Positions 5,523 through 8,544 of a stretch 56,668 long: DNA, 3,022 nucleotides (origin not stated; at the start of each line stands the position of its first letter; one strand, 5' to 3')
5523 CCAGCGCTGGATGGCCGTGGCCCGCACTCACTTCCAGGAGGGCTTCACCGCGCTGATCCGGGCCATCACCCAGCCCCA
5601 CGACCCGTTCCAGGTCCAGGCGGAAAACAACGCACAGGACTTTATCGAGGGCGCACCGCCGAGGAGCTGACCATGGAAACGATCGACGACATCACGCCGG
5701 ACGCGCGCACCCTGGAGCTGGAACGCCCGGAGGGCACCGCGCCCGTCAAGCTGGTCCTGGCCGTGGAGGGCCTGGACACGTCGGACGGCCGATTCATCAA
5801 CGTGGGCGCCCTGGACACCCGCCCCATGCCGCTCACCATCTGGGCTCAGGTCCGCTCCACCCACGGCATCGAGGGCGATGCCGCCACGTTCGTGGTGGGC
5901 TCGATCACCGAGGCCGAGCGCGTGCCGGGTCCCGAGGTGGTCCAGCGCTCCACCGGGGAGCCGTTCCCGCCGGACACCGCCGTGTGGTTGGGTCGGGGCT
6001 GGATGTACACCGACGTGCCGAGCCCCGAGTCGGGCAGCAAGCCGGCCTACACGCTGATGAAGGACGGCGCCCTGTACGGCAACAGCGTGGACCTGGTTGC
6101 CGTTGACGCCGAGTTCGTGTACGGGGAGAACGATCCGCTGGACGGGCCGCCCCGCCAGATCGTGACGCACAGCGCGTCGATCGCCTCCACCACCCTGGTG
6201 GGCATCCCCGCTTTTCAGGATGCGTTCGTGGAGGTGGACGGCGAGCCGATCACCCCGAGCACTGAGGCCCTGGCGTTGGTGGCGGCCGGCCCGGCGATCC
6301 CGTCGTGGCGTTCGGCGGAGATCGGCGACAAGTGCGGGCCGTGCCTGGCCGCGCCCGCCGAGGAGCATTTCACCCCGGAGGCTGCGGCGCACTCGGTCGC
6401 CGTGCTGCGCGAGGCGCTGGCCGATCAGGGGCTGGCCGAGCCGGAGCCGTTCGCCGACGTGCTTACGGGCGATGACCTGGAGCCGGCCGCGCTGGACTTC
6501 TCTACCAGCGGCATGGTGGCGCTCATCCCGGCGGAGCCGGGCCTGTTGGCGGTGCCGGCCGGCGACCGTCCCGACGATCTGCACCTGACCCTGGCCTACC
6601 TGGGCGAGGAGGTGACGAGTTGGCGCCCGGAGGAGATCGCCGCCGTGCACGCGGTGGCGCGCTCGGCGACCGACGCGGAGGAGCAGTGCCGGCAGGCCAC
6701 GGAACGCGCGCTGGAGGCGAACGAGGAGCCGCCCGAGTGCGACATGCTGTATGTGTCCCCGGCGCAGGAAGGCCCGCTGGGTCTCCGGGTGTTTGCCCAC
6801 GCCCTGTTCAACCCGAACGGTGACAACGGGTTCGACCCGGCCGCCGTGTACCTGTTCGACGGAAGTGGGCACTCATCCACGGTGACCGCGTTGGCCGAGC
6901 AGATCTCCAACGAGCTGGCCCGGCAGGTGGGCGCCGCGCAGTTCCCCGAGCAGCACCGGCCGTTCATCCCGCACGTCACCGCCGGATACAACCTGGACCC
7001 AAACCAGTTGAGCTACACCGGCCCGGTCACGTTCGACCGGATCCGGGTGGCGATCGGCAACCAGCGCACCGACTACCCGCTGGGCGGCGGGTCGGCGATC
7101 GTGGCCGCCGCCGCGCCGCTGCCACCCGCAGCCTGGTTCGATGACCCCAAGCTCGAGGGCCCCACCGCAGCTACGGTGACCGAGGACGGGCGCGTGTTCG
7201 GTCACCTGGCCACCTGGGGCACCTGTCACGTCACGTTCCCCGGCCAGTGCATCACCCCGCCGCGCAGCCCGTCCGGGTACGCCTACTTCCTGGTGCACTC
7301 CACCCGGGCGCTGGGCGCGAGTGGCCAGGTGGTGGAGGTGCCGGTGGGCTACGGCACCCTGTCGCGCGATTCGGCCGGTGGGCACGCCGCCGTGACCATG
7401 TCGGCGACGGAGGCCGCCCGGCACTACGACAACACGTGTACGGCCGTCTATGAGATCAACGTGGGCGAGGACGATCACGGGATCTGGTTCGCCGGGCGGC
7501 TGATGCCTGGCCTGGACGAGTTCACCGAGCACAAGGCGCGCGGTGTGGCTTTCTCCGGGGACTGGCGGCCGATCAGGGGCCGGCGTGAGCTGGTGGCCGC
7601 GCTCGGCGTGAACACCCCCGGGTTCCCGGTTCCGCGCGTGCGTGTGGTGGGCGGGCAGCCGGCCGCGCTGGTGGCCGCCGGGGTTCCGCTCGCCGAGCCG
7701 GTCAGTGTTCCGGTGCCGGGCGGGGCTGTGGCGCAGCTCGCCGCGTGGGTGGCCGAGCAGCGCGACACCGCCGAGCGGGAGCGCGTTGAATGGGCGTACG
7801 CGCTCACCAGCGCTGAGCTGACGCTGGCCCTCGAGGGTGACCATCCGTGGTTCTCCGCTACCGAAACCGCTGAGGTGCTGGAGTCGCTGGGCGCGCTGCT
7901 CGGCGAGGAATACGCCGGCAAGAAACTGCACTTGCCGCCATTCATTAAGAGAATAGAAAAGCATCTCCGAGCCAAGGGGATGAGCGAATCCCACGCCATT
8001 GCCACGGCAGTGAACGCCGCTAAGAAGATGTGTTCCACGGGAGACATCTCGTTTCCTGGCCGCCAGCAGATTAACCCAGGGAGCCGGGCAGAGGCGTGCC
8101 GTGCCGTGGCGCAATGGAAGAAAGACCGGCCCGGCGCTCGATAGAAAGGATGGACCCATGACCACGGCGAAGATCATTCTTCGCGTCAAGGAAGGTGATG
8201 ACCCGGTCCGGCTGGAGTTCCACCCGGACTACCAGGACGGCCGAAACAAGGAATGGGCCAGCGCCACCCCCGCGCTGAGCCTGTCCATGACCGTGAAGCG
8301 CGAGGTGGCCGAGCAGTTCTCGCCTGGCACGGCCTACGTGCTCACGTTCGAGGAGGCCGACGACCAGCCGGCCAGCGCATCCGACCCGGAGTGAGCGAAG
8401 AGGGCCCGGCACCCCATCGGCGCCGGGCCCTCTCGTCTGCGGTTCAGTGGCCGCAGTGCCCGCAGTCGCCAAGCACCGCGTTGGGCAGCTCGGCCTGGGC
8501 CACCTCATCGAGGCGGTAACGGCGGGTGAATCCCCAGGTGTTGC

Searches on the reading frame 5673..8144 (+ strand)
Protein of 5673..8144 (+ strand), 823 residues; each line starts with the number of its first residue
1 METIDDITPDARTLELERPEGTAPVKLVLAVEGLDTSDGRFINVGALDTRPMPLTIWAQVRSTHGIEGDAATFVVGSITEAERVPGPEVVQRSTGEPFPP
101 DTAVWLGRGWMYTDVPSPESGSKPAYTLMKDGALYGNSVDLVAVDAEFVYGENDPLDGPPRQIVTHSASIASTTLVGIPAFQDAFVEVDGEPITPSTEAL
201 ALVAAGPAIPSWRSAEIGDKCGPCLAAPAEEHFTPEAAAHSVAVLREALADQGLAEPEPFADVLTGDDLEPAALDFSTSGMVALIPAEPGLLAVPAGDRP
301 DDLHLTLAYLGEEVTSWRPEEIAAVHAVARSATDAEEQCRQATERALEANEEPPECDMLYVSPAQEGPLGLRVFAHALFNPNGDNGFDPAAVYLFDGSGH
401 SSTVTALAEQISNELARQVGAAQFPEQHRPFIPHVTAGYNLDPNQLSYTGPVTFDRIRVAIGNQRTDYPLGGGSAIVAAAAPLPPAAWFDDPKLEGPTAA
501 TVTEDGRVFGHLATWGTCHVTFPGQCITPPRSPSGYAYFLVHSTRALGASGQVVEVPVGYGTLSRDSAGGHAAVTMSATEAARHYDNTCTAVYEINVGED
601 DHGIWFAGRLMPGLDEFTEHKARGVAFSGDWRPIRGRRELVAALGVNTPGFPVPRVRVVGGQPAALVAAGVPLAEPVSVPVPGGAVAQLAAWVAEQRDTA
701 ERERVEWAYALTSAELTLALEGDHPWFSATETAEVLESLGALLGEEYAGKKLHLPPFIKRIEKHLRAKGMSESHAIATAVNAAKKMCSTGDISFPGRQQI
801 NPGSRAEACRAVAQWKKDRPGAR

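Call 7: search_protein_families(library=pfam, proteins=[window:5673-8144:+], max_evalue=0.1)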
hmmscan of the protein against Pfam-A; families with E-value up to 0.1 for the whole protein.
window:5673-8144:+ (823 aa): 2 families
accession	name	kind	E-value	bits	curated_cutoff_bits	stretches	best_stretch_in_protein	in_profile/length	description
PF02834.22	LigT_PEase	-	0.00021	21.8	23.3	0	297-314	30-46/87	LigT like Phosphoesterase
PF13563.12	2_5_RNA_ligase2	-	0.0026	18.2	27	1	408-446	84-122/152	2'-5' RNA ligase superfamily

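Call 8: search_protein_families(library=phrogs, proteins=[window:5673-8144:+], max_evalue=0.1)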
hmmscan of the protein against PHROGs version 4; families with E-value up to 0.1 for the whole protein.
window:5673-8144:+ (823 aa): 7 families
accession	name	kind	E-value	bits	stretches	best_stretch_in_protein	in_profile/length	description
phrog_18402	-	head and packaging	5.8e-73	247.7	2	483-678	16-200/861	head maturation protease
phrog_859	-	head and packaging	2e-67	229.4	1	24-737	380-802/807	portal protein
phrog_21470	-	unknown function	7.6e-63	214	2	474-683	212-414/500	-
phrog_29860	-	head and packaging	5.3e-44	151.9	1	486-712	18-240/405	virion structural protein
phrog_2659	-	DNA, RNA and nucleotide metabolism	1.5e-26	93.7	2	356-477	775-889/891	RNA ligase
phrog_21406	-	unknown function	3.4e-18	65.6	1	490-709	617-831/1668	-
phrog_7227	-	unknown function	0.09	13.8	0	320-357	101-138/183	-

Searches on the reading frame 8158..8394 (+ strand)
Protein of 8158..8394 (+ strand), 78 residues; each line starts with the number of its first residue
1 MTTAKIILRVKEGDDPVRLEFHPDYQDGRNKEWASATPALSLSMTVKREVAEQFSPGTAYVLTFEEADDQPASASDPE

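Call 7: search_protein_families(library=pfam, proteins=[window:8158-8394:+], max_evalue=0.1)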
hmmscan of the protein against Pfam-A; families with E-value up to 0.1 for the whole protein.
window:8158-8394:+ (78 aa): 0 families

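Call 8: search_protein_families(library=phrogs, proteins=[window:8158-8394:+], max_evalue=0.1)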
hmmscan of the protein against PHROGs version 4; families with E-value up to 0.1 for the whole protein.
window:8158-8394:+ (78 aa): 1 family
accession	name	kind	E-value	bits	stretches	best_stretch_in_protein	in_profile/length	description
phrog_6978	-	unknown function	1.4e-07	32.4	1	11-67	223-282/284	-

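Call 28: search_protein_families(library=padloc, proteins=[window:8158-8394:+], max_evalue=0.1)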
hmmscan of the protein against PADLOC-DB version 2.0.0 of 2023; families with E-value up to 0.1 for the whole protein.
window:8158-8394:+ (78 aa): 0 families

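Call 29: search_protein_families(library=ncbifam, proteins=[window:8158-8394:+], max_evalue=0.1)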
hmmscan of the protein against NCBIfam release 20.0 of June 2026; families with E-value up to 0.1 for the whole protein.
window:8158-8394:+ (78 aa): 0 families
